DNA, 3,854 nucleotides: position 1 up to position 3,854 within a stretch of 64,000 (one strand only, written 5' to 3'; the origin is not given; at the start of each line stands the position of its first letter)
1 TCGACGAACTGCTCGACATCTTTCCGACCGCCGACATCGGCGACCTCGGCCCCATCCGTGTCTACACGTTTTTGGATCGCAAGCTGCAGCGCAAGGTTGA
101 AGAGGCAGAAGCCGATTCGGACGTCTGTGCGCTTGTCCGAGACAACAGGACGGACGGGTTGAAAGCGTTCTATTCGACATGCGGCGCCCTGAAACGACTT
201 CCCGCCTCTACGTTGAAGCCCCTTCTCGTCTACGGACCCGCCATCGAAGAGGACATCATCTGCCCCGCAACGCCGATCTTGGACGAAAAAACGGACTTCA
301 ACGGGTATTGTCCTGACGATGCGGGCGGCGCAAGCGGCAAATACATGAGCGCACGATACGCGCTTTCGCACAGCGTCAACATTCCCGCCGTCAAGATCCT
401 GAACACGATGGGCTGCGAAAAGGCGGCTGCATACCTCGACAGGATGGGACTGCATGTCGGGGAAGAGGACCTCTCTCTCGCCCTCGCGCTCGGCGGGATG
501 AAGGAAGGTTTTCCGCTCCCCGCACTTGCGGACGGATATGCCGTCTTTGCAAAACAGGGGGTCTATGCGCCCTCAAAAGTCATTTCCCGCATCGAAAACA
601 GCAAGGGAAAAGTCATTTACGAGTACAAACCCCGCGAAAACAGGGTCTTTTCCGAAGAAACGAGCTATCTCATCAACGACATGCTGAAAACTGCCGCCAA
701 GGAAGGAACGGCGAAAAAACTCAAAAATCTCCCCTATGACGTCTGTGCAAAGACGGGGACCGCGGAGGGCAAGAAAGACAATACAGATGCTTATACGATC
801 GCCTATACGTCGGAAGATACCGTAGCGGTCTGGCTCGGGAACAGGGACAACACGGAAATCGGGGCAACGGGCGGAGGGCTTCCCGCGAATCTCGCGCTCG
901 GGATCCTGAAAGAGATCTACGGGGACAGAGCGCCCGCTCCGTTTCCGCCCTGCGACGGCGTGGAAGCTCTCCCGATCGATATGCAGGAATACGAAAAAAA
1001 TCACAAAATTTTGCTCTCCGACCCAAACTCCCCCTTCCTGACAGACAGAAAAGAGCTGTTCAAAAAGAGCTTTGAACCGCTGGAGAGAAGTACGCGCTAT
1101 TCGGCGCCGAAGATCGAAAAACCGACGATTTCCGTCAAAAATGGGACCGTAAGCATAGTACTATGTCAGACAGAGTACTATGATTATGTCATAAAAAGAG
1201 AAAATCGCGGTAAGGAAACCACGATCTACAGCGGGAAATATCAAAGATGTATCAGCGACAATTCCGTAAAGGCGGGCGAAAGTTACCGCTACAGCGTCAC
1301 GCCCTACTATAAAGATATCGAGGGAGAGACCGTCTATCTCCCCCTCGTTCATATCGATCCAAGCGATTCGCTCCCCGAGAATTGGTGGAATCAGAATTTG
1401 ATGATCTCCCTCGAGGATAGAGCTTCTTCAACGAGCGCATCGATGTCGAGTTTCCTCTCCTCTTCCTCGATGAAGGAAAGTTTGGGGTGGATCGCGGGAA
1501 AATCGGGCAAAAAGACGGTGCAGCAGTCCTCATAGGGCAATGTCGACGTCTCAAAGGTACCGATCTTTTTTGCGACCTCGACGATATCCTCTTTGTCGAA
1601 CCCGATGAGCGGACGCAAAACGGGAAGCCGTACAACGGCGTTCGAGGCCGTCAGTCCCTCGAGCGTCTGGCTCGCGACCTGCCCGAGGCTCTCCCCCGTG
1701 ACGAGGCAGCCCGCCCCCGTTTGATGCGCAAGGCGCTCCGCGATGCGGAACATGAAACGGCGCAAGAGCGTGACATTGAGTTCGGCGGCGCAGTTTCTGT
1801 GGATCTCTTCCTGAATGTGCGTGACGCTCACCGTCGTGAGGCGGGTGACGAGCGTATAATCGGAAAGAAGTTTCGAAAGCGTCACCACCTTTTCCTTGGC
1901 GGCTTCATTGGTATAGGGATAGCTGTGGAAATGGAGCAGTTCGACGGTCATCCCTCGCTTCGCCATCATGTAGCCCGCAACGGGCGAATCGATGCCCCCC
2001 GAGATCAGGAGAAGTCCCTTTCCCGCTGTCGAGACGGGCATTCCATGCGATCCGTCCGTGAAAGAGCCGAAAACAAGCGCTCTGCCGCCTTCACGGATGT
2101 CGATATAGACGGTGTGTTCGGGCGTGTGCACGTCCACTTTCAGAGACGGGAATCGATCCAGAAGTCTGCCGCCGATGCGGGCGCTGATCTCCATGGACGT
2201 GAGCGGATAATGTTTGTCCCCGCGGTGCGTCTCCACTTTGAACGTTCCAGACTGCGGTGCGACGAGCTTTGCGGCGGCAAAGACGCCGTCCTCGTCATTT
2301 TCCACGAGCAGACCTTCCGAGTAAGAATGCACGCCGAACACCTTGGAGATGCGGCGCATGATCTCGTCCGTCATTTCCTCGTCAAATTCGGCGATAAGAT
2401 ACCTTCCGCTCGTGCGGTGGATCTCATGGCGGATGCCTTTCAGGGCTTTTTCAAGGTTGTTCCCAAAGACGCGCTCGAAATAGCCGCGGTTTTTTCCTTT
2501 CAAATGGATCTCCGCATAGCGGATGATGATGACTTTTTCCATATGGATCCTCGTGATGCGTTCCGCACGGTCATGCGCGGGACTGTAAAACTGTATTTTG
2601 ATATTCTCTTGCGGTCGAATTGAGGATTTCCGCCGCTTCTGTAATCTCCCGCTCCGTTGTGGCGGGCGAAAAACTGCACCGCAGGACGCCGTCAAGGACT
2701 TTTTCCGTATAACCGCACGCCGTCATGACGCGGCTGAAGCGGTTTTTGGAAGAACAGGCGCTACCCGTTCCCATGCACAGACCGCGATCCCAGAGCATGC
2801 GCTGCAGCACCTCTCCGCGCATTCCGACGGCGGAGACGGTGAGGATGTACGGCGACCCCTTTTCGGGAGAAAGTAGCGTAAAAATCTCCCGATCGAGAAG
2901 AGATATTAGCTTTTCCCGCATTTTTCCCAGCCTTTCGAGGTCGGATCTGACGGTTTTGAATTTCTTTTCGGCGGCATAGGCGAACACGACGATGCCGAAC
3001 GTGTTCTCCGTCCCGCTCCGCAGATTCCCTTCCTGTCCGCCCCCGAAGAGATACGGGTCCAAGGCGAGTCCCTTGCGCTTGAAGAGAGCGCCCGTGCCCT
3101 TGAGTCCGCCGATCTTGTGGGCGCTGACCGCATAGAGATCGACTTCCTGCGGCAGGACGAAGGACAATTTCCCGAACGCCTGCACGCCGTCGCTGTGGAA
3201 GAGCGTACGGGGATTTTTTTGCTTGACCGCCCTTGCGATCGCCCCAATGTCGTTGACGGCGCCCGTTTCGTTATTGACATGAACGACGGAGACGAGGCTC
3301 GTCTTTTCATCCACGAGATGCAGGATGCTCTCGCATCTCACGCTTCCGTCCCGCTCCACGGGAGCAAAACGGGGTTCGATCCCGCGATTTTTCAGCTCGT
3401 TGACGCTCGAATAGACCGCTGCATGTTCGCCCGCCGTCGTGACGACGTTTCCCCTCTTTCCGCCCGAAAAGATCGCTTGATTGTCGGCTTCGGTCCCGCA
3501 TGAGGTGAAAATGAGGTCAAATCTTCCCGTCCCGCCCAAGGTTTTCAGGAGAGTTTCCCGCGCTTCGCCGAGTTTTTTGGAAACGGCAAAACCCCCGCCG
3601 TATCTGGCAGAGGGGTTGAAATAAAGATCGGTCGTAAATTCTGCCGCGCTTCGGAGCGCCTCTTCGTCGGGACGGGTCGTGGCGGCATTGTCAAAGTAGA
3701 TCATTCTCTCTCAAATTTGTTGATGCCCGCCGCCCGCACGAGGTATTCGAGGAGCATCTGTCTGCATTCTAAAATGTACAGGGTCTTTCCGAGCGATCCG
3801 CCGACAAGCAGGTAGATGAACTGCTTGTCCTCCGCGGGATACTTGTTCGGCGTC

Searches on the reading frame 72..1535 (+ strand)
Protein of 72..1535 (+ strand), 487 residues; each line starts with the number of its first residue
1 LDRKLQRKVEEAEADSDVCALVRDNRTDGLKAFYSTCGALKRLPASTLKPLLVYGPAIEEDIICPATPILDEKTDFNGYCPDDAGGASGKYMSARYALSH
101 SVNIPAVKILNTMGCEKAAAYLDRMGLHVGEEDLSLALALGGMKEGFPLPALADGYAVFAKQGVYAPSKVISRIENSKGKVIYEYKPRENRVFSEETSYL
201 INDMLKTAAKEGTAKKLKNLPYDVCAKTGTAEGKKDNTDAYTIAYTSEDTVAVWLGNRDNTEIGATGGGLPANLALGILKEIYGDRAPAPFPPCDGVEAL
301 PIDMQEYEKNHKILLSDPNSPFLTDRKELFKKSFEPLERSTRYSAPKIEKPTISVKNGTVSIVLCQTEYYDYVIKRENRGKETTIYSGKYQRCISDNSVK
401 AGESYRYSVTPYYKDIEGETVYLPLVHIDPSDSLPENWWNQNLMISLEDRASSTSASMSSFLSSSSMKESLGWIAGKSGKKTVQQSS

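Call 10: search_protein_families(library=pfam, proteins=[window:72-1535:+])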
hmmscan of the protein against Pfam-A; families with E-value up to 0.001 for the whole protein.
window:72-1535:+ (487 aa): 1 family
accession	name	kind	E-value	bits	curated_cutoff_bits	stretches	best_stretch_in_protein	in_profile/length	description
PF00905.27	Transpeptidase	-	2.4e-20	73.4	22.1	1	44-275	42-294/299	Penicillin binding protein transpeptidase domain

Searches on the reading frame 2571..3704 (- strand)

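Call 43: search_protein_families(library=pfam, proteins=[window:2571-3704:-], max_evalue=0.001)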
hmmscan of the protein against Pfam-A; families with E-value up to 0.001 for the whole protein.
window:2571-3704:- (377 aa): 1 family
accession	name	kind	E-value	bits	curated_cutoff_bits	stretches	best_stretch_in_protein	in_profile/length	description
PF00266.25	Aminotran_5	-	1.9e-48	165.8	21.5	1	2-354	1-368/371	Aminotransferase class-V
